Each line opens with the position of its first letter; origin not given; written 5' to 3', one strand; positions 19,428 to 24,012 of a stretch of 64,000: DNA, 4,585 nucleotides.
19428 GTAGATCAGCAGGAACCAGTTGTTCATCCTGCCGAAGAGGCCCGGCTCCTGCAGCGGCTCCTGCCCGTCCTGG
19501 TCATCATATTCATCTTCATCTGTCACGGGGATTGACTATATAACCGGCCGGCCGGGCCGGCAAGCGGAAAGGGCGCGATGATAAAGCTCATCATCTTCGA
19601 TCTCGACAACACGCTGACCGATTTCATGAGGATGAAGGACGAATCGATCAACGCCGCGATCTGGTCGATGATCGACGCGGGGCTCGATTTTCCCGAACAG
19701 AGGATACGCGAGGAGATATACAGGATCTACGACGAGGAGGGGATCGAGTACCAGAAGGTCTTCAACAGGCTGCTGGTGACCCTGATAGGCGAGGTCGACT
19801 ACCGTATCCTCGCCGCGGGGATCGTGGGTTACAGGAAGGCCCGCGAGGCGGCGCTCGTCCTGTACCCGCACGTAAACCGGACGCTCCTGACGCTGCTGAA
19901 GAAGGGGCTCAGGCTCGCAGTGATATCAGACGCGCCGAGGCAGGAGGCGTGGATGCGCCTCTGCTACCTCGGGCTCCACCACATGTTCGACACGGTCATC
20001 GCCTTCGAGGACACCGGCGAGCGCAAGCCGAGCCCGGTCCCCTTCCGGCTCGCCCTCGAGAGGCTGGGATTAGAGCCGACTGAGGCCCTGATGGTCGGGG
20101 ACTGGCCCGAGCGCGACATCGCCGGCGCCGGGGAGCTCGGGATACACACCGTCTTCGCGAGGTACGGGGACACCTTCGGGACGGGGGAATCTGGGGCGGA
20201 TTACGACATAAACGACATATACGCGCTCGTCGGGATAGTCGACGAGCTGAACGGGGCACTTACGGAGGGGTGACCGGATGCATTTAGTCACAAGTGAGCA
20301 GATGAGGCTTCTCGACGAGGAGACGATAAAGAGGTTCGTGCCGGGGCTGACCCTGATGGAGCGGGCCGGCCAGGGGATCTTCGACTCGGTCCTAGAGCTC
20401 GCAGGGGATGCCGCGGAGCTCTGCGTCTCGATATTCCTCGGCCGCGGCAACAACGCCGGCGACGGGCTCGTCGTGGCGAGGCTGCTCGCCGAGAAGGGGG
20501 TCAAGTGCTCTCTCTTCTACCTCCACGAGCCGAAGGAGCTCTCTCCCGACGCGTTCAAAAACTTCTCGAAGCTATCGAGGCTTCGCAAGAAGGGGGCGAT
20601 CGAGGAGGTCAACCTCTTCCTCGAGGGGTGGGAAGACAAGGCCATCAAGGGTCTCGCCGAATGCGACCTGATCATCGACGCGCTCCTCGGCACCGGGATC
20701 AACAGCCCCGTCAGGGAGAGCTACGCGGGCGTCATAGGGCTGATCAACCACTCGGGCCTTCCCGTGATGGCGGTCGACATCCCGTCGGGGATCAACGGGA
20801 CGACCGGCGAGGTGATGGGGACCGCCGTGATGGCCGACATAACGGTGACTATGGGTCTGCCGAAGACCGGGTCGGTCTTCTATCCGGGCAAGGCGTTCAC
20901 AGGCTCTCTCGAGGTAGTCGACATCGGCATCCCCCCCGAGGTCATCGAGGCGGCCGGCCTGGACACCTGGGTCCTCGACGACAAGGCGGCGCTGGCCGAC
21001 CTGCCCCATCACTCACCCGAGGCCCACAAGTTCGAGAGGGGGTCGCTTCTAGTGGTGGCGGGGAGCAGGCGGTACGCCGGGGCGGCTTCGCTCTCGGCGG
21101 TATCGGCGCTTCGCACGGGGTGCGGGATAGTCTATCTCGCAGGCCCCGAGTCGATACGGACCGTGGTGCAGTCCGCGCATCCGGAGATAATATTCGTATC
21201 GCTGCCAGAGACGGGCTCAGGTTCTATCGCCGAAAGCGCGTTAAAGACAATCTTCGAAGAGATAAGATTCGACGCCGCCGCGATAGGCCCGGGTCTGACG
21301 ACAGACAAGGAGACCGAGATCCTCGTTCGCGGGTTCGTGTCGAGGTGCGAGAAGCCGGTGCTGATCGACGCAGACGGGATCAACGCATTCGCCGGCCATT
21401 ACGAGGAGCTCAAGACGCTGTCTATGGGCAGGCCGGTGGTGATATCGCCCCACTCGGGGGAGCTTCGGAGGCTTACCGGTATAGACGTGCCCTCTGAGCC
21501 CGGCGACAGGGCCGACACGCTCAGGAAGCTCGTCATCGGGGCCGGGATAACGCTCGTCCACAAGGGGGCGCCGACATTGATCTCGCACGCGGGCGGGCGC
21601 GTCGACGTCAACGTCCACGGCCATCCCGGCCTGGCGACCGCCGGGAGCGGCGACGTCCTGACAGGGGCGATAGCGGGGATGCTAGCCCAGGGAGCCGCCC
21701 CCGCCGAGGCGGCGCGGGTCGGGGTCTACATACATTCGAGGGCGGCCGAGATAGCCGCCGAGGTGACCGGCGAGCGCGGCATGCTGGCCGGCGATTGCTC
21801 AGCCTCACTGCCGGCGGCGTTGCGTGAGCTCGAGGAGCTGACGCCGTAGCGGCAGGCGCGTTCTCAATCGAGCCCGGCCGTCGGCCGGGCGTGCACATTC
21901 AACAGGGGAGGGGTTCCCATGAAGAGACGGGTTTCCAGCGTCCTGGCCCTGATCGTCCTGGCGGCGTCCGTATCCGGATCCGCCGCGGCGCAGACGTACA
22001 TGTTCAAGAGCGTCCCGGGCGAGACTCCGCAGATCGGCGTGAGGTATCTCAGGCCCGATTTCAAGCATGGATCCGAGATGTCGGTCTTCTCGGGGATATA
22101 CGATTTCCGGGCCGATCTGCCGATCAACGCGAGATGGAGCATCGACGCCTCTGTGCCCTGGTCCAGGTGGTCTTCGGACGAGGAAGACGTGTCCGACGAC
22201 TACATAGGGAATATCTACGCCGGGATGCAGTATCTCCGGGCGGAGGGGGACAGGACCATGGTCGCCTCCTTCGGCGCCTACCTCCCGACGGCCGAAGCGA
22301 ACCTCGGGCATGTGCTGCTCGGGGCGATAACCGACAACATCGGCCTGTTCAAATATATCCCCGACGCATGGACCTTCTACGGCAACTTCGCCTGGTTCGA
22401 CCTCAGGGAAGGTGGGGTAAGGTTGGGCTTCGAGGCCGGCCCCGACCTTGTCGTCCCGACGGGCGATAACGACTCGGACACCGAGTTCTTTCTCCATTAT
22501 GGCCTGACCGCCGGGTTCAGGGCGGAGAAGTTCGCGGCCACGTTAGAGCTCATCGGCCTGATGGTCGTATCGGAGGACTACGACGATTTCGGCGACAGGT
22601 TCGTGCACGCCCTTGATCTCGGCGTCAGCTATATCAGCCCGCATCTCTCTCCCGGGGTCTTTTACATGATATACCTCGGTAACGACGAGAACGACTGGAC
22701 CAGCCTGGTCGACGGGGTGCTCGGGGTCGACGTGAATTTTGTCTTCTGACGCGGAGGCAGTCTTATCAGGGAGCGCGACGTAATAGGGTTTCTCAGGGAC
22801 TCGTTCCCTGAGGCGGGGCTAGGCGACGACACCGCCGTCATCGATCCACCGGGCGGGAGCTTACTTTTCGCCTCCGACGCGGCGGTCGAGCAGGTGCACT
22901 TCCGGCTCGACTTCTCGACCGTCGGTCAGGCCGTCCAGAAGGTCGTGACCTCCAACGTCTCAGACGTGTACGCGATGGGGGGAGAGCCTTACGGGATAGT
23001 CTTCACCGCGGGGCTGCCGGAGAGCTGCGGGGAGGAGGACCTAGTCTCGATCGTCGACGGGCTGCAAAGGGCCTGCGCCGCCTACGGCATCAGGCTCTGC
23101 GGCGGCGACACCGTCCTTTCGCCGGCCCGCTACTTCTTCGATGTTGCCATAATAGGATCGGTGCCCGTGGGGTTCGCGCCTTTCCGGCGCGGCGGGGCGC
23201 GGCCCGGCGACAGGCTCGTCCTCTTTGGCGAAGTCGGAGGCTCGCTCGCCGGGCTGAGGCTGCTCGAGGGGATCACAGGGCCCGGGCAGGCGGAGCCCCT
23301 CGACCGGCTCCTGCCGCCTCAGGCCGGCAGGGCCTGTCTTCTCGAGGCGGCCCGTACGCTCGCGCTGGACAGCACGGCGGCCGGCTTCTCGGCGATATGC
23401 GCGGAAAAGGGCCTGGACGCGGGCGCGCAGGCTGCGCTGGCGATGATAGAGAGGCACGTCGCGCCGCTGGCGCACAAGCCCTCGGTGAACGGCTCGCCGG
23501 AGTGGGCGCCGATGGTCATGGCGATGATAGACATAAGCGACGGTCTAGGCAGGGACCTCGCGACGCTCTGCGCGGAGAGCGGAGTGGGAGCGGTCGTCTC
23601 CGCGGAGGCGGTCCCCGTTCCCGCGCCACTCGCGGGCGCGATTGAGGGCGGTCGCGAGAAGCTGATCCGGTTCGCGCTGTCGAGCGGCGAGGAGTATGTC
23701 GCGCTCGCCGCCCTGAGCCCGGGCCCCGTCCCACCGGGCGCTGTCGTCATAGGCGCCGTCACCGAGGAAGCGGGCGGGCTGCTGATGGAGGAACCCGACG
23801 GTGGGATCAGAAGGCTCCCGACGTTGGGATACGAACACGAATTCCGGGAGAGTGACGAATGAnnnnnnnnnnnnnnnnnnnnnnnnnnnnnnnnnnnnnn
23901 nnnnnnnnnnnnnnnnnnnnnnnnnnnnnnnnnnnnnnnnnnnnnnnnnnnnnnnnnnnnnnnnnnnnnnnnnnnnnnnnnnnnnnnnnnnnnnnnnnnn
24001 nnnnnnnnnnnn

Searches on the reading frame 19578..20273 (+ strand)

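Call 3: search_protein_families(library=pfam, proteins=[window:19578-20273:+], max_evalue=0.1)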
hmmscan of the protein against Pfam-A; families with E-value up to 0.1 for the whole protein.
window:19578-20273:+ (231 aa): 5 families
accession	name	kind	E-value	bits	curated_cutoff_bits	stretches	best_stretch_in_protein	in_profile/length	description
PF00702.32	Hydrolase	-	7e-27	95.5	26.4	1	2-188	1-191/191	haloacid dehalogenase-like hydrolase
PF13419.12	HAD_2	-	8.3e-26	91.6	23.8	1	5-193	1-177/178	Haloacid dehalogenase-like hydrolase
PF13242.12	Hydrolase_like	-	2e-11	44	22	1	149-199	3-53/75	HAD-hyrolase-like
PF12710.13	HAD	-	2.8e-06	28.3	27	1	5-146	1-140/189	haloacid dehalogenase-like hydrolase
PF12689.13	Acid_PPase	-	0.054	13.8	27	0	3-16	4-17/169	Acid Phosphatase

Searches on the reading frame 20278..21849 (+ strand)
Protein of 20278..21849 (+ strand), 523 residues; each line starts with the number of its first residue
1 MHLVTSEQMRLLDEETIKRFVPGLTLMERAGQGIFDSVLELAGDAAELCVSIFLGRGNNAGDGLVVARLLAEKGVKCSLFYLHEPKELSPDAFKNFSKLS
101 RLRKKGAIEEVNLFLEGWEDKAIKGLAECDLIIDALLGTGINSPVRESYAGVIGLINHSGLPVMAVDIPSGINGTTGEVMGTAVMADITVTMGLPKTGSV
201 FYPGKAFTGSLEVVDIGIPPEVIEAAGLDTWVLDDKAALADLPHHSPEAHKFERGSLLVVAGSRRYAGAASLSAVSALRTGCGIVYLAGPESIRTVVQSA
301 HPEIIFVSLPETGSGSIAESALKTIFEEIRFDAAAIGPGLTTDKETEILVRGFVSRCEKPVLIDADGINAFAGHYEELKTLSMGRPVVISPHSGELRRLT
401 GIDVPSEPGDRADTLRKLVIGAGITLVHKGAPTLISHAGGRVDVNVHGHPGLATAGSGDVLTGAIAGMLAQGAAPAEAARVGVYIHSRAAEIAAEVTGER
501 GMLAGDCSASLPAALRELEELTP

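Call 3: search_protein_families(library=pfam, proteins=[window:20278-21849:+], max_evalue=0.1)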
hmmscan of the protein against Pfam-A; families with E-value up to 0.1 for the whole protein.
window:20278-21849:+ (523 aa): 3 families
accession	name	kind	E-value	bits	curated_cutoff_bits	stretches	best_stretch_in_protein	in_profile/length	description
PF01256.23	Carb_kinase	-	1.5e-46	159.2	27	1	257-510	1-239/242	NAD(P)H-hydrate dehydratase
PF03853.21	YjeF_N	-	1.4e-44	152.5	24.9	1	25-198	3-169/169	YjeF-related protein N-terminus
PF08543.17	Phos_pyr_kin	-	0.0024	17.7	27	1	319-487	49-229/246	Phosphomethylpyrimidine kinase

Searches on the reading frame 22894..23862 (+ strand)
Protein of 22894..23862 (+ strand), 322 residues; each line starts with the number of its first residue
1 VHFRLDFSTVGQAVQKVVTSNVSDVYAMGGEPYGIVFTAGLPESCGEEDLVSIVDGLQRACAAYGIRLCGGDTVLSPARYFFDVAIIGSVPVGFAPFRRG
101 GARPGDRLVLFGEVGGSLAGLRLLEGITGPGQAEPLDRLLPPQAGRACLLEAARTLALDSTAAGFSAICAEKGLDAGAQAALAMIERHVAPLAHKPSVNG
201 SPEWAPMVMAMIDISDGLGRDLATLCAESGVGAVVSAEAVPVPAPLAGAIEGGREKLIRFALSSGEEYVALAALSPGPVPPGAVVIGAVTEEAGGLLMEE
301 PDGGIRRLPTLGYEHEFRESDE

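Call 3: search_protein_families(library=pfam, proteins=[window:22894-23862:+], max_evalue=0.1)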
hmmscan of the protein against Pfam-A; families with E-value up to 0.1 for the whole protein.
window:22894-23862:+ (322 aa): 2 families
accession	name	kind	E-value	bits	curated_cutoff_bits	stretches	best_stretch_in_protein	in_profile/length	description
PF00586.29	AIRS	-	6.6e-16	59.2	24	1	9-90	31-112/112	AIR synthase related protein, N-terminal domain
PF02769.27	AIRS_C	-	5.6e-06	27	23.1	1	205-254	55-102/156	AIR synthase related protein, C-terminal domain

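Call 4: search_protein_families(library=ncbifam, proteins=[window:22894-23862:+], max_evalue=0.1)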
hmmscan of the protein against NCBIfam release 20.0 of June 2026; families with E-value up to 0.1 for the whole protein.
window:22894-23862:+ (322 aa): 13 families
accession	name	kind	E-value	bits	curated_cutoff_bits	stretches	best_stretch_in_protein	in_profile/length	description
TIGR01379.1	thiL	equivalog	4.1e-49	167.3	184.15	2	2-144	50-192/320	thiamine-phosphate kinase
NF004351.0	PRK05731.1-4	equivalog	2.2e-40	138.7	324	2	2-128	63-187/321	thiamine-phosphate kinase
NF004353.0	PRK05731.2-2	equivalog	1.9e-27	96.2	301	2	6-124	47-161/311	thiamine-phosphate kinase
NF004350.0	PRK05731.1-1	equivalog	1.8e-25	89.6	441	2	14-125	65-172/325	thiamine-phosphate kinase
NF004354.0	PRK05731.2-3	equivalog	2.7e-21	76.2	204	2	1-125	37-158/273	thiamine-phosphate kinase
TIGR00476.1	selD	equivalog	8.3e-15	54.8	125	1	21-115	84-177/311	selenide, water dikinase SelD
TIGR04049.1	AIR_rel_sll0787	hypoth_equivalog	5.3e-13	48.7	321.3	1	18-117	80-173/318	sll0787 family AIR synthase-like protein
NF002098.0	PRK00943.1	equivalog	7.5e-11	41.5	299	1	18-115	85-181/347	selenide, water dikinase SelD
TIGR02124.1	hypE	equivalog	4.8e-07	29.1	251.6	1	18-116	70-171/332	hydrogenase expression/formation protein HypE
TIGR03267.1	methan_mark_2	hypoth_equivalog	6.1e-07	28.8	365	1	18-114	82-174/323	methanogenesis marker 2 protein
NF010705.0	PRK14105.1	equivalog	5.2e-06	25.6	291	1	20-115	84-178/345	selenide, water dikinase SelD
TIGR04050.1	MSMEG_0567_Cter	hypoth_equivalog_domain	1e-05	25.2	312.2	1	18-117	68-160/296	MSMEG_0567/sll0787 family protein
TIGR00878.1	purM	equivalog_domain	0.00084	18.6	236.35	1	7-82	74-145/332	phosphoribosylformylglycinamidine cyclo-ligase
